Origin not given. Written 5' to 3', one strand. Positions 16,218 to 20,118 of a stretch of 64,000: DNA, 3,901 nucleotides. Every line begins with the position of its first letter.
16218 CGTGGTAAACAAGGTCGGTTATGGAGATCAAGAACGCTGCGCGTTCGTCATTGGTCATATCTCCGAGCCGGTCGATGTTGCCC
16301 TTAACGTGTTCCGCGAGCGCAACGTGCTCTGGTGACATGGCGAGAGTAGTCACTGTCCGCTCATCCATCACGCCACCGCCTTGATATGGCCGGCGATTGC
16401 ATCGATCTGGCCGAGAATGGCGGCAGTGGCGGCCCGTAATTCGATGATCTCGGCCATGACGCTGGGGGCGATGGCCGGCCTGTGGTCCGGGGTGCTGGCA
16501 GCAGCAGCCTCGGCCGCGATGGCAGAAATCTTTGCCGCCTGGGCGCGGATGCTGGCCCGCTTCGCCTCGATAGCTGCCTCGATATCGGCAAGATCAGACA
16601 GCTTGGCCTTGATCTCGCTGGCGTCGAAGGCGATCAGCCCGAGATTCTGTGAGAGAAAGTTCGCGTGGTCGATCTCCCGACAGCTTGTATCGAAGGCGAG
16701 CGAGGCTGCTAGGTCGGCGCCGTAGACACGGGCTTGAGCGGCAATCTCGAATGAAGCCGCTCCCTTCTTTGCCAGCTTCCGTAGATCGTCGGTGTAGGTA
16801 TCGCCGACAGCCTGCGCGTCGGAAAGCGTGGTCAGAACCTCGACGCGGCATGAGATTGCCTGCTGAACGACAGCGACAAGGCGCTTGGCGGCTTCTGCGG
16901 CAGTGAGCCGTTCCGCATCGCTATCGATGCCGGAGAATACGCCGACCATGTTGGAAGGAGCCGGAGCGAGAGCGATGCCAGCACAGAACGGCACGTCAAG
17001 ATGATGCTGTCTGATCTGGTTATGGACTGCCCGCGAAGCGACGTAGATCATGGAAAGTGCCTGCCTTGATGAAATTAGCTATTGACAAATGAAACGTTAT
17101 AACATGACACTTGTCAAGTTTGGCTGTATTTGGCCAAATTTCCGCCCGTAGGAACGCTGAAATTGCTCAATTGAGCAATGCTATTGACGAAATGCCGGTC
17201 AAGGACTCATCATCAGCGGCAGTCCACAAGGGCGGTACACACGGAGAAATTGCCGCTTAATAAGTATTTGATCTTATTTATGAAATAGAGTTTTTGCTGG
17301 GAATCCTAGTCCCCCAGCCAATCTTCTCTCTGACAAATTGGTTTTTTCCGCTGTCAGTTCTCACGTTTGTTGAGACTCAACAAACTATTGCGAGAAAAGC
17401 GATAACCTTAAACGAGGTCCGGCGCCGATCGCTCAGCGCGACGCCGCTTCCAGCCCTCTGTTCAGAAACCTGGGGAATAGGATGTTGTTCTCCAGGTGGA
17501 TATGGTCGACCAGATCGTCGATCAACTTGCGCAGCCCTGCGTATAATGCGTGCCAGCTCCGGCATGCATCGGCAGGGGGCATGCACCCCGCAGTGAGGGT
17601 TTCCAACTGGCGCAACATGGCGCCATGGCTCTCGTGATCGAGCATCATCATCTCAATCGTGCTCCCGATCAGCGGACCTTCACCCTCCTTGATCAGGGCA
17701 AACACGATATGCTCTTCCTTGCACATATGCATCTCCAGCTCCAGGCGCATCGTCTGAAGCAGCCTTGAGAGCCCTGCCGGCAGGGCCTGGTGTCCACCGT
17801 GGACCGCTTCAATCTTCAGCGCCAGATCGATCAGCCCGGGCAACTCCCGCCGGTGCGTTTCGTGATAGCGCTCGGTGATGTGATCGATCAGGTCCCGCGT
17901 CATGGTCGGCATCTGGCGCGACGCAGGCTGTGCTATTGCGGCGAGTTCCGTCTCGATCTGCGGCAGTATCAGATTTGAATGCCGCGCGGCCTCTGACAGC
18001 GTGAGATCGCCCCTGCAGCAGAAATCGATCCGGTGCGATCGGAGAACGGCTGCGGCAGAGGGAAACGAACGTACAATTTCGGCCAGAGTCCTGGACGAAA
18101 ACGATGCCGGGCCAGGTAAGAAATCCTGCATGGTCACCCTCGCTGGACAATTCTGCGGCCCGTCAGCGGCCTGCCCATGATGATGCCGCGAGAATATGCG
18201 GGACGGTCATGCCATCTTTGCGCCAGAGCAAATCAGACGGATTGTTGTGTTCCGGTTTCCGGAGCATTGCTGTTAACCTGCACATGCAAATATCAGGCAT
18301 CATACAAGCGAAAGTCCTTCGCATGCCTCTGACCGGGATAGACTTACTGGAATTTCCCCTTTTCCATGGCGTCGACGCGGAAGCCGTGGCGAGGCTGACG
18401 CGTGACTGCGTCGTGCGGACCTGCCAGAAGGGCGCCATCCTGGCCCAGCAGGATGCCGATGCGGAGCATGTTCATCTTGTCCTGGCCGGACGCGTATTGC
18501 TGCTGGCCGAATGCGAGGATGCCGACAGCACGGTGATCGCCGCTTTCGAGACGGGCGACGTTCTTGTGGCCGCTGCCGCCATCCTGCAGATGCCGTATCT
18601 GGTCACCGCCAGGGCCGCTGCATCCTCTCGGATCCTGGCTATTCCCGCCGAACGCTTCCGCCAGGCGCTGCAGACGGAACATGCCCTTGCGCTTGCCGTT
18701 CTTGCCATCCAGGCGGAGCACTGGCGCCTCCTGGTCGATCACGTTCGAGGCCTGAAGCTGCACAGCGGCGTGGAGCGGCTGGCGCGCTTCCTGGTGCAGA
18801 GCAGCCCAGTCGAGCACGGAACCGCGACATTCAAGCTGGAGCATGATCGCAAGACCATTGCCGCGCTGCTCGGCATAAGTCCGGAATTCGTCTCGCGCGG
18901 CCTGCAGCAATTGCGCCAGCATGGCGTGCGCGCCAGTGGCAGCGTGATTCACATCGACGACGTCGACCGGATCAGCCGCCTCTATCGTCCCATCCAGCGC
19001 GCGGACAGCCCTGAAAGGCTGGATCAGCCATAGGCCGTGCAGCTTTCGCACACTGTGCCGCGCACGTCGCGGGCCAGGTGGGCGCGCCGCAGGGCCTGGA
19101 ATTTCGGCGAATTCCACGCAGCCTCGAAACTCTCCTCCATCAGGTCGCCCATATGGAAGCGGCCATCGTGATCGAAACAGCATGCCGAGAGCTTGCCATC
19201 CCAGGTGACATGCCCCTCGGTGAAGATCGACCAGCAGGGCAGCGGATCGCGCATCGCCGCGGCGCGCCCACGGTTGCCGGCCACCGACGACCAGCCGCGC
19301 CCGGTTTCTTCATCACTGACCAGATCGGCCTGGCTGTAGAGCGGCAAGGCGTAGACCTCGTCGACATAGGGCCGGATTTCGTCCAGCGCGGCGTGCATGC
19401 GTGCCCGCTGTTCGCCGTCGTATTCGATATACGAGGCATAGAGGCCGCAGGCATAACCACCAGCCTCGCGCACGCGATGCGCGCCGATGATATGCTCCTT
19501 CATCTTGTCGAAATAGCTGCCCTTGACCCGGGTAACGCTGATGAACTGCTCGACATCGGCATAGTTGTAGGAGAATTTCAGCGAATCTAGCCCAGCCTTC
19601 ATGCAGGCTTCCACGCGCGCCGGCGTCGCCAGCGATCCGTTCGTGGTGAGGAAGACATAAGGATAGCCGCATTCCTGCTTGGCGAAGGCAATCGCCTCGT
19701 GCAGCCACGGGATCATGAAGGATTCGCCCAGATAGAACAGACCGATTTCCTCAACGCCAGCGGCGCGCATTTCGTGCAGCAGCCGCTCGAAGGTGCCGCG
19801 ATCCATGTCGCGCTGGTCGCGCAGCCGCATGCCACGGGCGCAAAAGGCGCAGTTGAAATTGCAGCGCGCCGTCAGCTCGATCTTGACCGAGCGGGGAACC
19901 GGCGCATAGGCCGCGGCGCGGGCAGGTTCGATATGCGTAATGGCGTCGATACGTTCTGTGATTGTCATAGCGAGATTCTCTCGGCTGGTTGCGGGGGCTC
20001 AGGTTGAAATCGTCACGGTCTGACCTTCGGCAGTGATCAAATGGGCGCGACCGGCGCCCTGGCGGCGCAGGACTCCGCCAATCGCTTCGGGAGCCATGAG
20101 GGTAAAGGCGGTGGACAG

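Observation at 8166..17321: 9.1-kb tRNA-Gln element combining a tyrosine integrase, candidate HUH Rep, serine recombinase and unknown operon: possible new satellite or integrative-plasmid family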

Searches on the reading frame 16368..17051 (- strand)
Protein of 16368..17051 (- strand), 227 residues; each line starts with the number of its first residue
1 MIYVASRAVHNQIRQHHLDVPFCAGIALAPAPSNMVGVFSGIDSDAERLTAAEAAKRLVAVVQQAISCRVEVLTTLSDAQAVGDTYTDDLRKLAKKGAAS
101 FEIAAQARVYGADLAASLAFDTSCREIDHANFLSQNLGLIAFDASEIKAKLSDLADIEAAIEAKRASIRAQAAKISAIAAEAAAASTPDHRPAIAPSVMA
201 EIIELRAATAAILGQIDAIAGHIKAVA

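Call 8: search_protein_families(library=pfam, proteins=[window:16368-17051:-], max_evalue=0.1)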
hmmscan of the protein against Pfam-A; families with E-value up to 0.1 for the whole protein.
window:16368-17051:- (227 aa): 0 families

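Call 9: search_protein_families(library=padloc, proteins=[window:16368-17051:-], max_evalue=0.1)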
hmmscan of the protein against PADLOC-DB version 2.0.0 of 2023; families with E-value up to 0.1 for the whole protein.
window:16368-17051:- (227 aa): 0 families

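Call 10: search_protein_families(library=phrogs, proteins=[window:16368-17051:-], max_evalue=0.1)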
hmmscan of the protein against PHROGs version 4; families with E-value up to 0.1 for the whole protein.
window:16368-17051:- (227 aa): 0 families

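Call 11: search_protein_families(library=ncbifam, proteins=[window:16368-17051:-], max_evalue=0.1)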
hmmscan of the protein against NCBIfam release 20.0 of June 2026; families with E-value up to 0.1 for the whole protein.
window:16368-17051:- (227 aa): 0 families

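Call 80: search_solved_structures(query=A7, max_evalue=1)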
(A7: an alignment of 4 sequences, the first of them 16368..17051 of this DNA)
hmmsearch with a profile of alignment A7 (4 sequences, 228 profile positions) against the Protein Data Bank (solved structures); distinct sequences matched with E-value up to 1: 0.

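Call 106: find_related_loci(query=A7, collection=viral_contigs, flank=10000)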
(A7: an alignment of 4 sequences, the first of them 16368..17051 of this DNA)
Query A7 (227 aa) in viral_contigs; peptide patterns used: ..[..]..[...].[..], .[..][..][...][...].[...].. (x = any residue, [..] = any of these).
425 stretches matched a pattern, but none encodes a relative of the query by tblastn (E <= 1e-3).

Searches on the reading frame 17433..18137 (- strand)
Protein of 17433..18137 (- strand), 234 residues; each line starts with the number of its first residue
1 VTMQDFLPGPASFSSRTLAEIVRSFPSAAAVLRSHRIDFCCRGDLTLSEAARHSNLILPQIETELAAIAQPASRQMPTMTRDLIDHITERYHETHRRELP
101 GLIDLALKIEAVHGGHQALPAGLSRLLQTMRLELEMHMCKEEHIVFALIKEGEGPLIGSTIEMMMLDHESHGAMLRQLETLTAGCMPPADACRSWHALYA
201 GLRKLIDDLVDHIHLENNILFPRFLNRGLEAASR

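Call 21: search_protein_families(library=pfam, proteins=[window:17433-18137:-], max_evalue=0.01)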
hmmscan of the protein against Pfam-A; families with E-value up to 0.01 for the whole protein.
window:17433-18137:- (234 aa): 2 families
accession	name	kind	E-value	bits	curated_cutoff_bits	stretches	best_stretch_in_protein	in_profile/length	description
PF01814.28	Hemerythrin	-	4.4e-20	72.9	25.3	1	85-223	3-126/127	Hemerythrin HHE cation binding domain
PF04405.19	ScdA_N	-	2.1e-15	56.5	32.5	1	15-68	2-55/56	Domain of Unknown function (DUF542)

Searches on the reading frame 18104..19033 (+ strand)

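Call 21: search_protein_families(library=pfam, proteins=[window:18104-19033:+], max_evalue=0.01)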
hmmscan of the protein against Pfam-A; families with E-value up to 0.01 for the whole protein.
window:18104-19033:+ (309 aa): 2 families
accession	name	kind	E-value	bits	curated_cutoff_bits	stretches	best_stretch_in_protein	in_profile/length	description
PF00027.35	cNMP_binding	-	5.3e-12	46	27.5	1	105-191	2-88/89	Cyclic nucleotide-binding domain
PF13545.12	HTH_Crp_2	-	4.6e-11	43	27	1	224-292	1-69/70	Crp-like helix-turn-helix domain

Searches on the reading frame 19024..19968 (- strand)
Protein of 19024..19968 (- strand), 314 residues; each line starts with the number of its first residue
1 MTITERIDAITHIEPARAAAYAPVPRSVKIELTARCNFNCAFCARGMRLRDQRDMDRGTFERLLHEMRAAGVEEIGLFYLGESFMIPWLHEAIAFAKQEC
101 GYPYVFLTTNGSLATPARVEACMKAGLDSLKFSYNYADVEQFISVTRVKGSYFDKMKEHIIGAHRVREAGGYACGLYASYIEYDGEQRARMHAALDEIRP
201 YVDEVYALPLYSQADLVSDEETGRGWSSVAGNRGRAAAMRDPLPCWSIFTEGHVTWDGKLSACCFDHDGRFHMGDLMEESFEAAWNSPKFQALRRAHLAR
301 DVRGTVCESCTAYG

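Call 21: search_protein_families(library=pfam, proteins=[window:19024-19968:-], max_evalue=0.01)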
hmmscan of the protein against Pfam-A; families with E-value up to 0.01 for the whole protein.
window:19024-19968:- (314 aa): 2 families
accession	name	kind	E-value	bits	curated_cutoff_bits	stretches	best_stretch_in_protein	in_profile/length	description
PF13186.11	SPASM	-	1e-13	51.8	21.5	1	245-311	1-67/67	Iron-sulfur cluster-binding domain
PF04055.27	Radical_SAM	-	1.7e-12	48.2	29.5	1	30-160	1-133/166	Radical SAM superfamily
